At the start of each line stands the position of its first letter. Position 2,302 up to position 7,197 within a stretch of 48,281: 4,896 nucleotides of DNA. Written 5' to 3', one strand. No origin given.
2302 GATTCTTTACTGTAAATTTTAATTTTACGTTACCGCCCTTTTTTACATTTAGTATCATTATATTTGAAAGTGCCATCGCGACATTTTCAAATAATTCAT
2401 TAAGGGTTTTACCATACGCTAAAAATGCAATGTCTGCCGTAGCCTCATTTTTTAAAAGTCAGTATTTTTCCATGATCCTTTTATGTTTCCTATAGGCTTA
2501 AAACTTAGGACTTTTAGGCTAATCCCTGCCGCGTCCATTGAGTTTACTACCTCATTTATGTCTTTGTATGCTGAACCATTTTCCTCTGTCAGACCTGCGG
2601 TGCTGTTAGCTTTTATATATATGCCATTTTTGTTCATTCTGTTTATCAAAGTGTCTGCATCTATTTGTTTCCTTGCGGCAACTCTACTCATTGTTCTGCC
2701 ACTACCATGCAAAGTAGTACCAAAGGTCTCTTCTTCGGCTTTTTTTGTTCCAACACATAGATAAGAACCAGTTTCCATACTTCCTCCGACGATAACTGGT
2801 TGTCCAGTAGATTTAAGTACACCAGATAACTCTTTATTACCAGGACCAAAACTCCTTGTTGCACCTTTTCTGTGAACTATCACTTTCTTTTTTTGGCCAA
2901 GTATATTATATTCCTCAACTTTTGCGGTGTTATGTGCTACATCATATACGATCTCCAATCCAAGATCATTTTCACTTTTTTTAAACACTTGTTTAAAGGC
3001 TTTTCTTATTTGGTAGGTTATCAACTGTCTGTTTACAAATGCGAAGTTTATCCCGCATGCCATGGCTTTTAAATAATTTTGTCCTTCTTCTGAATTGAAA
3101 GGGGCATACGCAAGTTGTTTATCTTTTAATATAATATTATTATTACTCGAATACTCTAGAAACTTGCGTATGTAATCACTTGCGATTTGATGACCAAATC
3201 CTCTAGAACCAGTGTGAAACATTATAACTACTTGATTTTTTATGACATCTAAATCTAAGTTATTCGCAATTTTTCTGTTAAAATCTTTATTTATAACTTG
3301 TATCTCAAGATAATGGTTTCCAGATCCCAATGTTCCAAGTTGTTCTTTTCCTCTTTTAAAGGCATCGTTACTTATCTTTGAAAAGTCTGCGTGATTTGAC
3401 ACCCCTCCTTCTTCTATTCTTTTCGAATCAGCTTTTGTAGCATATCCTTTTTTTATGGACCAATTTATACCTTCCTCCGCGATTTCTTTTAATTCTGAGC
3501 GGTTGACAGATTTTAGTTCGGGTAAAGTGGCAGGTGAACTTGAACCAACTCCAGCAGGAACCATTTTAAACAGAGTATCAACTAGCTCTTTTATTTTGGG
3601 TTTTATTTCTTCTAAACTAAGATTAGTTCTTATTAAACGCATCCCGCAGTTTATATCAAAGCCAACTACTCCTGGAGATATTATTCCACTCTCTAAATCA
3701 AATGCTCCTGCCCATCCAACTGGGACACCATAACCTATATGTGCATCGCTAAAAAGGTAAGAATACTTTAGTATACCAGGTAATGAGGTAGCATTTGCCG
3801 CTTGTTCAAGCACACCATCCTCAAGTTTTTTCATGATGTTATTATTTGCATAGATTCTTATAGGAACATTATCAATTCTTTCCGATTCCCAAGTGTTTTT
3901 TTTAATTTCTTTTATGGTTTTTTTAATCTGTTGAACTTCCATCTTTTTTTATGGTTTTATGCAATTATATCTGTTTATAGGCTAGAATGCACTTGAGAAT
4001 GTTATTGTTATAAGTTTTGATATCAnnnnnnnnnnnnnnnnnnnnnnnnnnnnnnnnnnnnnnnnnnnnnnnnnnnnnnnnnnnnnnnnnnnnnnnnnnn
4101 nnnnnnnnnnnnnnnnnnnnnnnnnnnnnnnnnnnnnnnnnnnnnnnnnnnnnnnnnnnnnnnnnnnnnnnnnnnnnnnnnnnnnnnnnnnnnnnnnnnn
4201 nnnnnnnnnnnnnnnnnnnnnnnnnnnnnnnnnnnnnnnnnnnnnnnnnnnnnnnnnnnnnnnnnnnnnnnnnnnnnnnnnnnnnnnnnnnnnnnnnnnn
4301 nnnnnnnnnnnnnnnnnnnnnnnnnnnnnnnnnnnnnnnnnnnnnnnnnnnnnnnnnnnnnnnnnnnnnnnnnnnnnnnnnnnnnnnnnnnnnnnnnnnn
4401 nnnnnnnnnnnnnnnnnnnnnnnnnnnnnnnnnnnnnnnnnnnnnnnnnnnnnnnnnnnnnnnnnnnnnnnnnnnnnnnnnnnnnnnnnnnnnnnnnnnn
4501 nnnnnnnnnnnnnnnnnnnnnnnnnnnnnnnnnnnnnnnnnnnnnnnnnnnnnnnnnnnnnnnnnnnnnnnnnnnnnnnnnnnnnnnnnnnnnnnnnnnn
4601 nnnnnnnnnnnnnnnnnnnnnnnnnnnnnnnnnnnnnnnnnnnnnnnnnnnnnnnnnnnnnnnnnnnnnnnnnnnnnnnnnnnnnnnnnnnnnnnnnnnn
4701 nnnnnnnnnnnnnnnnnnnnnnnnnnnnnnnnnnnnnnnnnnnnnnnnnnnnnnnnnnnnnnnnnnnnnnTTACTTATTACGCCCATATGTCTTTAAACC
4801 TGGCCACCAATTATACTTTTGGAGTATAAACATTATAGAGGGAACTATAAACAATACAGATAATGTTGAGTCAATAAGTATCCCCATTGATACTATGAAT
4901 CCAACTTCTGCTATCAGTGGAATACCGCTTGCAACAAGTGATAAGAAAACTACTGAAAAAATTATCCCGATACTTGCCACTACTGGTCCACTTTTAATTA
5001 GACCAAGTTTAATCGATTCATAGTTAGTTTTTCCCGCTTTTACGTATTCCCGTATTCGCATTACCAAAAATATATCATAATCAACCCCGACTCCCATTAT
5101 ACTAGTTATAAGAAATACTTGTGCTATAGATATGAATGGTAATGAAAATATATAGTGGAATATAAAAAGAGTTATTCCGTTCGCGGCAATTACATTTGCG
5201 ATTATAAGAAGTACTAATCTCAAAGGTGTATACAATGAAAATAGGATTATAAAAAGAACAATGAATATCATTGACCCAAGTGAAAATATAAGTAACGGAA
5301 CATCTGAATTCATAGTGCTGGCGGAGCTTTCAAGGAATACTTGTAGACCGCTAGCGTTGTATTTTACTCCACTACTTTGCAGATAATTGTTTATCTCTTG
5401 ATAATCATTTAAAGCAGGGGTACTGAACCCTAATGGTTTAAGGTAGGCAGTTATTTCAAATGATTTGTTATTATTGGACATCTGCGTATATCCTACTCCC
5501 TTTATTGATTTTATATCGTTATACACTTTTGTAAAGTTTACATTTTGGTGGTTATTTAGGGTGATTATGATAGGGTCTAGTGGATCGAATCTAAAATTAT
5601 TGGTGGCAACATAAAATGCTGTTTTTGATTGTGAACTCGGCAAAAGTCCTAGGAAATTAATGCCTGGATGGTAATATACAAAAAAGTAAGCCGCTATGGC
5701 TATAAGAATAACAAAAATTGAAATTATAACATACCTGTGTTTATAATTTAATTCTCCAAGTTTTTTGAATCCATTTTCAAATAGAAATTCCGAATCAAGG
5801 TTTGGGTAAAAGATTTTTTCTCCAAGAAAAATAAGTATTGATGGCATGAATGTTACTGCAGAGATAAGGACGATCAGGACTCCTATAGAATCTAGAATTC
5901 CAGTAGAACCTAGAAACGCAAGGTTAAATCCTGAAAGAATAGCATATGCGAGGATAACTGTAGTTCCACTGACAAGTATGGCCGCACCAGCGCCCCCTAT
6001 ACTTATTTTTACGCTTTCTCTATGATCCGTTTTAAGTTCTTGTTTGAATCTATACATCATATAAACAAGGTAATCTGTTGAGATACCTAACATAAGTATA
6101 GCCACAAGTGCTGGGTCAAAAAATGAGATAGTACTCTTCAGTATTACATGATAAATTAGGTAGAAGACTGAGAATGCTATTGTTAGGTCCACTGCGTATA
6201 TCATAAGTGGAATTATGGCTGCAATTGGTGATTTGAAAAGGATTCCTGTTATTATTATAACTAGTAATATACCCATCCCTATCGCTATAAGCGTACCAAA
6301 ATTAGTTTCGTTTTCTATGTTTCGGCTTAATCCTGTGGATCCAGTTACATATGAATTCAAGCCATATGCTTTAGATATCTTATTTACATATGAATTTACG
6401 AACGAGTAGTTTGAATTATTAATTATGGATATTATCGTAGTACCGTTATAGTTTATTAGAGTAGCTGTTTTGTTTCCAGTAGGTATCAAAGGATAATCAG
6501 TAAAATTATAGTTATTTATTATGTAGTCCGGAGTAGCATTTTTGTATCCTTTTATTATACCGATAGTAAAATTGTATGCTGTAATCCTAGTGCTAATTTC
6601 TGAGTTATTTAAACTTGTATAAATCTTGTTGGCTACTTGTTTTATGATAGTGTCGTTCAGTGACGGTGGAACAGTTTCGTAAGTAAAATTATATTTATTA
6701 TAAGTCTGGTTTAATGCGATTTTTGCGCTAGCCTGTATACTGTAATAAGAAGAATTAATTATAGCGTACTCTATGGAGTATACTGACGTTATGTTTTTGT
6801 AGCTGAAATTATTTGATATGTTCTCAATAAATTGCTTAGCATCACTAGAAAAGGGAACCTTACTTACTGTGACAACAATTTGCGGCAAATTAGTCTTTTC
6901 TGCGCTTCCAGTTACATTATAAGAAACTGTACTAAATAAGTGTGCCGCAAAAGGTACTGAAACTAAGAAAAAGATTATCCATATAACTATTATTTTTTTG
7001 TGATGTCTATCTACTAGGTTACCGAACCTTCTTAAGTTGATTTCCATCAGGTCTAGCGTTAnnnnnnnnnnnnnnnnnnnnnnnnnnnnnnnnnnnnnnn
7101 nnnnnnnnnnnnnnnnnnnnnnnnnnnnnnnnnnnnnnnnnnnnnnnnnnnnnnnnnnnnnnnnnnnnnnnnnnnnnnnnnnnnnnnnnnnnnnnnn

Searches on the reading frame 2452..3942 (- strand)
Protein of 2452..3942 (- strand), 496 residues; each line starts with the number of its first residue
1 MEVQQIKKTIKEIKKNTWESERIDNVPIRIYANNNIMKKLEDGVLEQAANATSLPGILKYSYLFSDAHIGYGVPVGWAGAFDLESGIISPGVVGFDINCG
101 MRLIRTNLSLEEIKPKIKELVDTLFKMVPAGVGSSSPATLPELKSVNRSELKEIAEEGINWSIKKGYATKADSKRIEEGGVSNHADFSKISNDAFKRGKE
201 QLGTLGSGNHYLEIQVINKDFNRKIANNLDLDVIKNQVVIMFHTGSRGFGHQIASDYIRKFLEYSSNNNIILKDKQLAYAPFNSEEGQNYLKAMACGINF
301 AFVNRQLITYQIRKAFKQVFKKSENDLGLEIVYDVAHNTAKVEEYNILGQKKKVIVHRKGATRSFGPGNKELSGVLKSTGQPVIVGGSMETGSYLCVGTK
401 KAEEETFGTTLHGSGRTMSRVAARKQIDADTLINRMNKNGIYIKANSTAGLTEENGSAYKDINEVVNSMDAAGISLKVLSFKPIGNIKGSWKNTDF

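Call 28: search_protein_families(library=pfam, proteins=[window:2452-3942:-], max_evalue=0.0001)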
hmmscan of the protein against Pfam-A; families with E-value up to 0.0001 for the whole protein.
window:2452-3942:- (496 aa): 1 family
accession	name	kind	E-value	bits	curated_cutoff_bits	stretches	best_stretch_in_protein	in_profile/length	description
PF01139.22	RtcB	-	8.5e-149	496.8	27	1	47-489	1-426/426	tRNA-splicing ligase RtcB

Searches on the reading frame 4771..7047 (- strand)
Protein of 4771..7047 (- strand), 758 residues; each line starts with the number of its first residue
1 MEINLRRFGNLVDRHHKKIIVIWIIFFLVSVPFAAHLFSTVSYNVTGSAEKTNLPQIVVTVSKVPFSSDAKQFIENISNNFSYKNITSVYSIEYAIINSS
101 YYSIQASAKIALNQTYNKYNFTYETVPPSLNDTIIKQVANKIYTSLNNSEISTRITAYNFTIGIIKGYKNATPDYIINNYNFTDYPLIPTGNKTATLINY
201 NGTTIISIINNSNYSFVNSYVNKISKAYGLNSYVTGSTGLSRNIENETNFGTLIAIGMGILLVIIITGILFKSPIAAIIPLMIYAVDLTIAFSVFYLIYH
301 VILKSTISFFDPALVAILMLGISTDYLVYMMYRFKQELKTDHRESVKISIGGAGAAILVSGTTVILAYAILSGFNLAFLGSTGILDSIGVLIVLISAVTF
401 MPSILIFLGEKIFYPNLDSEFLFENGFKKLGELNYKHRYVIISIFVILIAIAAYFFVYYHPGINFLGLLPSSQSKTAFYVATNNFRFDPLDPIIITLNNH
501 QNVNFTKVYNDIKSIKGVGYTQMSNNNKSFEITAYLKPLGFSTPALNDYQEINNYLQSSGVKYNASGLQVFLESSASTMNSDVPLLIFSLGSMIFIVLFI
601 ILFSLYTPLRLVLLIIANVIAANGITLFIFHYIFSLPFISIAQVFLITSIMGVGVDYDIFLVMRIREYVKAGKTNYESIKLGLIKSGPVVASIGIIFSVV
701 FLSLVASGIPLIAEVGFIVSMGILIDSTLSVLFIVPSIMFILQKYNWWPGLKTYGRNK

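Call 28: search_protein_families(library=pfam, proteins=[window:4771-7047:-], max_evalue=0.0001)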
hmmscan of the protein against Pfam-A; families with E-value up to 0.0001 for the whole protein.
window:4771-7047:- (758 aa): 1 family
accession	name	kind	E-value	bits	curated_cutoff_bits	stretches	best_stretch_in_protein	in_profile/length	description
PF03176.21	MMPL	-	2.2e-64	217.9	20.5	2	211-412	104-307/333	MMPL family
